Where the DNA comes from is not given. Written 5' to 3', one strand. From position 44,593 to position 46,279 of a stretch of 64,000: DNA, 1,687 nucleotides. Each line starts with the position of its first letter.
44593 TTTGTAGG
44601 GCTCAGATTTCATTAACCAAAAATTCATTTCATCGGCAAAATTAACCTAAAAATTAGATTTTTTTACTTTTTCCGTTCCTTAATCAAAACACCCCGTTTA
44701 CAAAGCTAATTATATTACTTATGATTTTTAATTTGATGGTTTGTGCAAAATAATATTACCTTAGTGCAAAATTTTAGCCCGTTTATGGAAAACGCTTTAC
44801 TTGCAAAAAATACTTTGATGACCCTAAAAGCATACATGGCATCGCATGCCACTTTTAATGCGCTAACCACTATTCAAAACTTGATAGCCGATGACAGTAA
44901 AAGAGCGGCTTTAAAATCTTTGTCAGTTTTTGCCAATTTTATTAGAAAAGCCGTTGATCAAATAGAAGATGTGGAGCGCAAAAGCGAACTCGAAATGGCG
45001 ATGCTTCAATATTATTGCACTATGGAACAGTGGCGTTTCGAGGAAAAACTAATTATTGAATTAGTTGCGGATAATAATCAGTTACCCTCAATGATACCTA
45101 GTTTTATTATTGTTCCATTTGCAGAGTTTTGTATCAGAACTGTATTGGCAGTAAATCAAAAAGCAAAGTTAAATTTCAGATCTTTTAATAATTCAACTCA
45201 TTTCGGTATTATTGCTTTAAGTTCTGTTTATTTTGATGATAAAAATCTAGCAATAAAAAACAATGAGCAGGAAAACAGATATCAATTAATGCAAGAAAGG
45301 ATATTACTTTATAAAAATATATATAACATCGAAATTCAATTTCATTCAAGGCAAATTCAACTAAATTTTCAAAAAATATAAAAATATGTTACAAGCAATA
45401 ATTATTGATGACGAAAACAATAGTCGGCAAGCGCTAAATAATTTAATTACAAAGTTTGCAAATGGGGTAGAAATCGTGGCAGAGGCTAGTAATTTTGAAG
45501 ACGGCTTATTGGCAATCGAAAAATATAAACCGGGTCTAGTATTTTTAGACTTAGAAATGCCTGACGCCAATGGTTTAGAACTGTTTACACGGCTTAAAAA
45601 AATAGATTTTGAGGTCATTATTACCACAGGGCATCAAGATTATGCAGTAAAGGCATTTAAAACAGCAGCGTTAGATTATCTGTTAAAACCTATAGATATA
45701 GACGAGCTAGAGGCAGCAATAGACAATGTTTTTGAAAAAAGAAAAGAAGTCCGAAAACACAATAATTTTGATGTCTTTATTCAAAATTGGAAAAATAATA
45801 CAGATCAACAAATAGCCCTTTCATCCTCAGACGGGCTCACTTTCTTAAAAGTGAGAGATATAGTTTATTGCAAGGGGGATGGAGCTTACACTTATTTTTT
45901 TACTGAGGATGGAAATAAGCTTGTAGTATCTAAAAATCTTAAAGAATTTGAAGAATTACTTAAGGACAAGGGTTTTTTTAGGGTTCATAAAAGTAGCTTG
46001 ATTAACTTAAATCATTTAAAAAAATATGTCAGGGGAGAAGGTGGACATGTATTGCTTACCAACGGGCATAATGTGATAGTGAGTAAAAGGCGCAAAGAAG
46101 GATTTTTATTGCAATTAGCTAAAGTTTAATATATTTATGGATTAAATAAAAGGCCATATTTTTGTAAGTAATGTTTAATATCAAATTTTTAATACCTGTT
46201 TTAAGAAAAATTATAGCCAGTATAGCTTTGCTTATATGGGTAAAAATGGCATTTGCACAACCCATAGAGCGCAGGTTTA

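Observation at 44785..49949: Four-gene LytS/LytTR cassette: pseudokinase - regulator - sensor kinase - pseudo-regulator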

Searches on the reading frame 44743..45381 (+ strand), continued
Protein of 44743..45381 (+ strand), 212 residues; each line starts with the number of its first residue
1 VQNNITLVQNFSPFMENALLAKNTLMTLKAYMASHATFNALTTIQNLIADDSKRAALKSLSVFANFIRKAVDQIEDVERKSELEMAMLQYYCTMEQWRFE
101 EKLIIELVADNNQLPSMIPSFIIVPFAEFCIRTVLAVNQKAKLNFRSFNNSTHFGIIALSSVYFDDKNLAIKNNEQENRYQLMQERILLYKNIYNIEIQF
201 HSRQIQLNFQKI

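Call 48: find_encoding_contigs(protein=P0280, flank=8000, max_places=2)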
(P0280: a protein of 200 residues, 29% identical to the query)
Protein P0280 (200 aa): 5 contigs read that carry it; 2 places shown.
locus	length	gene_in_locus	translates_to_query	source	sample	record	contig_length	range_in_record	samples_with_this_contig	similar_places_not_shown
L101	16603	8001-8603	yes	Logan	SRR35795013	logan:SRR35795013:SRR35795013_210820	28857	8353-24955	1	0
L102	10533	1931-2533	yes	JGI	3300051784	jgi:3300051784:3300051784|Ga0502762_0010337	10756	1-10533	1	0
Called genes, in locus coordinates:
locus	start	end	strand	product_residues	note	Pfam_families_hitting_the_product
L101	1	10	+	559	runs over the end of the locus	PF00515:TPR_1 (faint), PF07719:TPR_2 (faint), PF17874:TPR_MalT (faint), PF13181:TPR_8 (faint), PF13424:TPR_12 (weak), PF13176:TPR_7 (faint)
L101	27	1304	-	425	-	PF00464:SHMT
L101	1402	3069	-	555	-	PF01268:FTHFS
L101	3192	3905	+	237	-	PF20772:TACO1_YebC_N, PF01709:Transcrip_reg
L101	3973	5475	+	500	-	PF13231:PMT_2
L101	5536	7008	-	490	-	PF00478:IMPDH, PF03060:NMO (faint), PF00571:CBS, PF01070:FMN_dh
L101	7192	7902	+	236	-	PF00027:cNMP_binding, PF13545:HTH_Crp_2, PF00325:Crp (weak)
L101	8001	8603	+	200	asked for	PF06580:His_kinase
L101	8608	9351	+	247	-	PF00072:Response_reg, PF04397:LytTR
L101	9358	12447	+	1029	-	PF07494:Reg_prop (faint), PF08450:SGL (faint), PF07495:Y_Y_Y, PF06580:His_kinase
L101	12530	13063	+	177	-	PF00072:Response_reg (weak)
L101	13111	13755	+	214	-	PF01625:PMSR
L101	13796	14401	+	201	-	PF21176:RecR_HhH, PF02132:RecR_ZnF (weak), PF01751:Toprim (weak), PF13662:Toprim_4, PF21175:RecR_C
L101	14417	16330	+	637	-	PF00535:Glycos_transf_2, PF10111:Glyco_tranf_2_2 (weak), PF13641:Glyco_tranf_2_3, PF13632:Glyco_trans_2_3 (weak)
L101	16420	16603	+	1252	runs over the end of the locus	PF00801:PKD (weak), PF18911:PKD_4, PF00801:PKD, PF18911:PKD_4, PF18962:Por_Secre_tail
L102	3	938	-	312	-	?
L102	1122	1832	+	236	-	PF00027:cNMP_binding, PF13545:HTH_Crp_2, PF00325:Crp (weak)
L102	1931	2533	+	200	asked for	PF06580:His_kinase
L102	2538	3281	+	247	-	PF00072:Response_reg, PF04397:LytTR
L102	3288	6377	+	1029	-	PF07494:Reg_prop (faint), PF08450:SGL (faint), PF07495:Y_Y_Y, PF06580:His_kinase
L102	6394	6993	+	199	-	PF00072:Response_reg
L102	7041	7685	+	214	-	PF01625:PMSR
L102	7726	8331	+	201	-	PF21176:RecR_HhH, PF02132:RecR_ZnF (weak), PF01751:Toprim (weak), PF13662:Toprim_4, PF21175:RecR_C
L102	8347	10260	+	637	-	PF00535:Glycos_transf_2, PF10111:Glyco_tranf_2_2 (weak), PF13641:Glyco_tranf_2_3, PF13632:Glyco_trans_2_3 (weak)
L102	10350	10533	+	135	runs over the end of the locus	?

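Call 59: predict_structure(alignment_id=A6)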
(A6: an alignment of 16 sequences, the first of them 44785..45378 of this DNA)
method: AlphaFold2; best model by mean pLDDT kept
length: 198 residues; sequences in the alignment: 16
mean_pLDDT: 90.6   pTM: 0.88
mean pLDDT of the five models: 90.6, 90.5, 89.4, 89.0, 86.6
residues with pLDDT >= 90: 143; 70-90: 45; 50-70: 10; < 50: 0
segments of 3 or more residues with pLDDT < 50: none
pLDDT, mean of each block of 10 residues (from residue 1): 86 92 91 94 95 93 92 95 89 83 94 92 89 93 93 68 89 95 93 96
secondary structure, 60 per line:
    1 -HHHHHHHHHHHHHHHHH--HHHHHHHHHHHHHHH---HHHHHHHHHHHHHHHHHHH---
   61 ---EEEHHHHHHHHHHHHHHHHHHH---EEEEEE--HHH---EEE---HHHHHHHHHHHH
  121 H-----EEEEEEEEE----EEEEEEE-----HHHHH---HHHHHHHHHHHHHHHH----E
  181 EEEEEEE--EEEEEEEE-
elements in order: H2-18 H21-35 H39-57 E64-66 H67-85 E89-94 E103-105 H109-121 E127-135 E140-146 H152-156 H160-175 E180-187 E190-197

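Call 63: fold_search(model_id=the predicted structure, library=pdb)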
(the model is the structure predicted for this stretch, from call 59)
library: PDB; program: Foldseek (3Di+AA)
matches with E <= 10: 707; with E <= 0.001: 110
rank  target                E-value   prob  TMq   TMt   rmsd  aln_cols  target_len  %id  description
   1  6swk                  4.4e-07  1.00  0.55  0.54   5.8       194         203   15  The kinase domain of GanS, a histidine kinase from Geobacillus stearothermophilus (released 2020-10-14)
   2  6swj                  1.5e-06  1.00  0.55  0.54   5.8       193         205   16  The kinase domain of GanS, a histidine kinase from Geobacillus stearothermophilus (with Pt) (released 2020-10-14)
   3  3ehh_B                3.4e-06  1.00  0.38  0.39  16.1       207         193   12  Crystal structure of DesKC-H188V in complex with ADP (released 2009-09-15)
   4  4qpj_B                4.8e-06  1.00  0.43  0.42   7.8       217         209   14  2.7 Angstrom Structure of a Phosphotransferase in Complex with a Receiver Domain (released 2015-07-15)
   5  4qpk_A                5.1e-06  1.00  0.42  0.41   7.5       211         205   15  1.7 Angstrom Structure of a Bacterial Phosphotransferase (released 2015-07-15)
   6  7ssj_A                5.8e-06  1.00  0.40  0.38  16.5       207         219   12  Crystal structure of the DesK-DesR complex in the phosphatase state (released 2022-11-16)
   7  4fmt_A                6.9e-06  1.00  0.42  0.40   8.0       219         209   10  Crystal structure of a ChpT protein (CC_3470) from Caulobacter crescentus CB15 at 2.30 A resolution (released 2012-07-25)
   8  4qpk_B                7.8e-06  1.00  0.36  0.35   8.5       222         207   12  1.7 Angstrom Structure of a Bacterial Phosphotransferase (released 2015-07-15)
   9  3ehh_A                8.3e-06  1.00  0.39  0.40  16.1       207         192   12  Crystal structure of DesKC-H188V in complex with ADP (released 2009-09-15)
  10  4fmt_B                9.3e-06  1.00  0.46  0.45   7.2       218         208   11  Crystal structure of a ChpT protein (CC_3470) from Caulobacter crescentus CB15 at 2.30 A resolution (released 2012-07-25)
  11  4fpp_A                1.1e-05  1.00  0.43  0.42   7.3       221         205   11  Bacterial phosphotransferase (released 2012-09-12)
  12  7ssj_D                1.8e-05  1.00  0.40  0.37  16.4       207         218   11  Crystal structure of the DesK-DesR complex in the phosphatase state (released 2022-11-16)
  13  3ehj_A                2.2e-05  1.00  0.39  0.38  16.7       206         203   11  Crystal structure of DesKC-H188V in complex with AMP-PCP (released 2009-09-15)
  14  9jfj_A                2.3e-05  1.00  0.47  0.41  10.0       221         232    8  Crystal structure of the cytoplasmic domain of ZraS in ADP-bound form (released 2025-03-26)
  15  9jfj_B                2.3e-05  1.00  0.43  0.38  18.6       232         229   11  Crystal structure of the cytoplasmic domain of ZraS in ADP-bound form (released 2025-03-26)
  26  4qpj_A                8.1e-05  1.00  0.41  0.40   7.5       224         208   13  2.7 Angstrom Structure of a Phosphotransferase in Complex with a Receiver Domain (released 2015-07-15)
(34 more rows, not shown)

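Call 73: search_solved_structures(query=window:44785-45378:+, max_evalue=1, show_alignments=2)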
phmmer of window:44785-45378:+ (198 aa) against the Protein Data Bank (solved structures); distinct sequences matched with E-value up to 1: 1.
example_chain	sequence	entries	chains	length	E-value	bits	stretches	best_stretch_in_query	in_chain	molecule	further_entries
6swj_A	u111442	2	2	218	0.35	14.1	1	20-134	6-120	Histidine kinase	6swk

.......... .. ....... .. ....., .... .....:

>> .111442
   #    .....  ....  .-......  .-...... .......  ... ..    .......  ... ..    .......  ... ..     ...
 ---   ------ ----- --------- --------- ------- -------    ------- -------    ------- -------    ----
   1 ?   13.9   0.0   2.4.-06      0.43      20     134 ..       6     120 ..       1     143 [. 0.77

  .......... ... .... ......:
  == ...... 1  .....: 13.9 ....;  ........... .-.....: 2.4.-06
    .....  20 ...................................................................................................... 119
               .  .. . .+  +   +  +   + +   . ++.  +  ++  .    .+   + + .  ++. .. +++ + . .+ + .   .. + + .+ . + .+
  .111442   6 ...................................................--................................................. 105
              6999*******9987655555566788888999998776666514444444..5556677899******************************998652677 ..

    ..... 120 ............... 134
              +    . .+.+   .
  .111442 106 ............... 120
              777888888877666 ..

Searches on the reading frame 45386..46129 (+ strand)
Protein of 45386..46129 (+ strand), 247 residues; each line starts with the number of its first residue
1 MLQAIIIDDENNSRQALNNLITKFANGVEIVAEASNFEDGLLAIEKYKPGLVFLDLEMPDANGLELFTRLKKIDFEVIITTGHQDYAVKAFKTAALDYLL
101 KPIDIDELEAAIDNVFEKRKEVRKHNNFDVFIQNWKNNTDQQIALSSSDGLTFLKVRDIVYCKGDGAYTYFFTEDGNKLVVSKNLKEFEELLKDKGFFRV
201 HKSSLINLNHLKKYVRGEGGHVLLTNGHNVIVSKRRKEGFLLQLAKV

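Call 3: search_protein_families(library=pfam, proteins=[window:45386-46129:+], max_evalue=1)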
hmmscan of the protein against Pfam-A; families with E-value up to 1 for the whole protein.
window:45386-46129:+ (247 aa): 2 families
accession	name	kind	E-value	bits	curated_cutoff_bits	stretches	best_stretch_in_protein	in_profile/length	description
PF00072.30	Response_reg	-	1.5e-23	83.5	30.2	1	5-112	2-110/111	Response regulator receiver domain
PF04397.21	LytTR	-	6.4e-18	65.2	22.6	1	151-240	3-93/98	LytTr DNA-binding domain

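Call 4: search_protein_families(library=ncbifam, proteins=[window:45386-46129:+], max_evalue=1)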
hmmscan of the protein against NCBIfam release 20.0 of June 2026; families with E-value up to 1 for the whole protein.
window:45386-46129:+ (247 aa): 90 families (the best 25 are shown)
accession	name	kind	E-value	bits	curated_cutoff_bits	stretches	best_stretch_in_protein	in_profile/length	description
NF008677.0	PRK11697.1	equivalog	3.3e-38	131.4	246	1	1-235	1-226/238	two-component system response regulator BtsR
NF010684.1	PRK14084.1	equivalog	1.4e-29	103.7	375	1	3-213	2-219/254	response regulator transcription factor LytR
NF006900.1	PRK09390.1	equivalog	5.4e-18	65.3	255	1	5-127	8-131/203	response regulator FixJ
NF007935.0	PRK10651.1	equivalog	4.4e-17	62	250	1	5-115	10-123/216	two-component system response regulator NarL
TIGR01818.1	ntrC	equivalog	9.7e-16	57.6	558.6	1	5-126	2-124/463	nitrogen regulation protein NR(I)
NF040749.1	tetrathio_RR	equivalog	2.6e-15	56.7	290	1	6-134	4-133/191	tetrathionate respiration response regulator TtrR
NF047793.1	ResRegPgtA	equivalog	6.8e-15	54.8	650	1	3-127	7-132/414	two-component system response regulator PgtA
NF008469.0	PRK11361.1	equivalog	6.1e-14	51.6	714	1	4-118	7-122/461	acetoacetate metabolism transcriptional regulator AtoC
NF008176.1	PRK10923.1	equivalog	2.2e-13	49.6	620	1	5-129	7-132/469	nitrogen regulation protein NR(I)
NF041946.1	LuxO_transreg_Vib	equivalog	3.8e-13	49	800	1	28-126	23-122/463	quorum-sensing sigma-54 dependent transcriptional regulator LuxO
NF033791.1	ActR_PrrA_rreg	equivalog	4.7e-13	49.5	250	1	5-122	5-123/173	ActR/PrrA/RegA family redox response regulator transcription factor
NF045505.1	RR_RssB_Pseudo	equivalog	5.9e-13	48.6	700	1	4-127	8-132/394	two-component system response regulator RssB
TIGR02875.1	spore_0_A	equivalog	1.7e-12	47.2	200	1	3-133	4-140/262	sporulation transcription factor Spo0A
NF045944.1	ResRegRpaBCyano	equivalog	7.6e-12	45.1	330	1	5-125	1-121/229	response regulator transcription factor RpaB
NF001965.0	PRK00742.1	subfamily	1.2e-11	44.5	293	1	2-127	4-135/357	chemotaxis-specific protein-glutamate methyltransferase CheB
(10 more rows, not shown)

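Call 72: search_solved_structures(query=window:45386-46126:+, max_evalue=0.01, show_alignments=0)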
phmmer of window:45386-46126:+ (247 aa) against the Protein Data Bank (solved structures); distinct sequences matched with E-value up to 0.01: 226 (the best 60 are shown).
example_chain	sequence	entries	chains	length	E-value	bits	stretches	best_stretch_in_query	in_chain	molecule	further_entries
6m8o_A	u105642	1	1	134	3.8e-16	62.6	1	3-118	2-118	DNA-binding response regulator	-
3b2n_A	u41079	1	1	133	1.7e-14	57.2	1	4-126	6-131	Uncharacterized protein Q99UF4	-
6swl_A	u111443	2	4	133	6.1e-13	52.1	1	5-117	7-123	Two-component response regulator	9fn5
5xso_A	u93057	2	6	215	1.8e-12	50.6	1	5-121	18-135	Response regulator FixJ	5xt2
1zy2_A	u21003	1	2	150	3.1e-12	49.7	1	4-127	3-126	transcriptional regulator NtrC1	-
9xzo_A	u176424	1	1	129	3.4e-12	49.6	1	2-118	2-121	De novo protein M1X0B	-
1tmy_A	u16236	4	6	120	3.9e-12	49.4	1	4-114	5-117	CHEY PROTEIN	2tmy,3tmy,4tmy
4iga_A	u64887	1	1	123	4.2e-12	49.3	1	4-114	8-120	Chemotaxis protein CheY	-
1u0s_Y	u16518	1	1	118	4.7e-12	49.2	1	4-113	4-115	Chemotaxis protein cheY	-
2jvj_A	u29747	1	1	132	5.6e-12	48.9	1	4-126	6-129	Sporulation initiation phosphotransferase F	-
1a04_A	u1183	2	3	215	7.2e-12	48.6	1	5-112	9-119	NITRATE/NITRITE RESPONSE REGULATOR PROTEIN NARL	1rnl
3jte_A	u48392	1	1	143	7.8e-12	48.4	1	3-124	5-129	Response regulator receiver protein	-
6swf_A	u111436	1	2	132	1.2e-11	47.9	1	4-124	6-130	Two-component response regulator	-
6swb_A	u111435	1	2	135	1.5e-11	47.5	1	4-124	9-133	Two-component response regulator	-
9rhz_C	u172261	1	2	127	2e-11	47.1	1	4-108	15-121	Chemotaxis protein CheY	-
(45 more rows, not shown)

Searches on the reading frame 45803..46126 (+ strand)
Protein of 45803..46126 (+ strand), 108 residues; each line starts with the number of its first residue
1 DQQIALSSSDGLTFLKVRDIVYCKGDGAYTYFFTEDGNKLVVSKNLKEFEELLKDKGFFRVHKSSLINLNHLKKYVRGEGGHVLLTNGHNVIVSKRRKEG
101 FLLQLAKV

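Call 74: search_solved_structures(query=window:45803-46126:+, max_evalue=10, show_alignments=4)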
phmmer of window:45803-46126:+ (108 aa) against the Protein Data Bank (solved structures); distinct sequences matched with E-value up to 10: 24.
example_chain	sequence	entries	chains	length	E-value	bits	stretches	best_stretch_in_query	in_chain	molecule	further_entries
3d6w_A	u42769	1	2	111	4.7e-06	30.1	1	4-96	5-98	Methyl-accepting/DNA response regulator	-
3lnl_A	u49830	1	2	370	0.038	17.5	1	16-91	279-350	UPF0135 protein SA1388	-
2nyd_A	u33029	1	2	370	0.038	17.5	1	16-91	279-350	UPF0135 protein SA1388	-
4uad_E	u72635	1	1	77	0.14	15.7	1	66-103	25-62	Polymerase basic protein 2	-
3l56_A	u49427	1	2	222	0.15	15.6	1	65-103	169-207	Polymerase PB2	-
2gmo_A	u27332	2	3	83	0.16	15.5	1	66-103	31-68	Polymerase basic protein 2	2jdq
4uae_F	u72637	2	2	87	0.18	15.3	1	66-103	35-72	Polymerase basic protein 2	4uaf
3bif_A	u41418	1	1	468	0.19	15.2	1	15-94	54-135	PROTEIN (6-PHOSPHOFRUCTO-2-KINASE/ FRUCTOSE-2,6-BISPHOSPHATASE)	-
1bif_A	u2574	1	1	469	0.19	15.2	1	15-94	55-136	6-PHOSPHOFRUCTO-2-KINASE/ FRUCTOSE-2,6-BISPHOSPHATASE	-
2bif_A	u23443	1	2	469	0.2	15.2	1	15-94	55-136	PROTEIN (6-PHOSPHOFRUCTO-2-KINASE/FRUCTOSE-2,6-BISPHOSPHATASE)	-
2vy6_A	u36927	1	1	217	0.2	15.2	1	66-103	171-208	POLYMERASE BASIC PROTEIN 2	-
3r2v_A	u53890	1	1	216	0.21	15.2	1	66-103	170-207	PB2 C-terminal subunit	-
3cw4_A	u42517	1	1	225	0.36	14.4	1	65-103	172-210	Polymerase basic protein 2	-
4xqj_A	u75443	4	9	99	0.64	13.6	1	10-74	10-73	Accessory gene regulator A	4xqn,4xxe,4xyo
4xqq_A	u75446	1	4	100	0.65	13.6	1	10-74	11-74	Accessory gene regulator A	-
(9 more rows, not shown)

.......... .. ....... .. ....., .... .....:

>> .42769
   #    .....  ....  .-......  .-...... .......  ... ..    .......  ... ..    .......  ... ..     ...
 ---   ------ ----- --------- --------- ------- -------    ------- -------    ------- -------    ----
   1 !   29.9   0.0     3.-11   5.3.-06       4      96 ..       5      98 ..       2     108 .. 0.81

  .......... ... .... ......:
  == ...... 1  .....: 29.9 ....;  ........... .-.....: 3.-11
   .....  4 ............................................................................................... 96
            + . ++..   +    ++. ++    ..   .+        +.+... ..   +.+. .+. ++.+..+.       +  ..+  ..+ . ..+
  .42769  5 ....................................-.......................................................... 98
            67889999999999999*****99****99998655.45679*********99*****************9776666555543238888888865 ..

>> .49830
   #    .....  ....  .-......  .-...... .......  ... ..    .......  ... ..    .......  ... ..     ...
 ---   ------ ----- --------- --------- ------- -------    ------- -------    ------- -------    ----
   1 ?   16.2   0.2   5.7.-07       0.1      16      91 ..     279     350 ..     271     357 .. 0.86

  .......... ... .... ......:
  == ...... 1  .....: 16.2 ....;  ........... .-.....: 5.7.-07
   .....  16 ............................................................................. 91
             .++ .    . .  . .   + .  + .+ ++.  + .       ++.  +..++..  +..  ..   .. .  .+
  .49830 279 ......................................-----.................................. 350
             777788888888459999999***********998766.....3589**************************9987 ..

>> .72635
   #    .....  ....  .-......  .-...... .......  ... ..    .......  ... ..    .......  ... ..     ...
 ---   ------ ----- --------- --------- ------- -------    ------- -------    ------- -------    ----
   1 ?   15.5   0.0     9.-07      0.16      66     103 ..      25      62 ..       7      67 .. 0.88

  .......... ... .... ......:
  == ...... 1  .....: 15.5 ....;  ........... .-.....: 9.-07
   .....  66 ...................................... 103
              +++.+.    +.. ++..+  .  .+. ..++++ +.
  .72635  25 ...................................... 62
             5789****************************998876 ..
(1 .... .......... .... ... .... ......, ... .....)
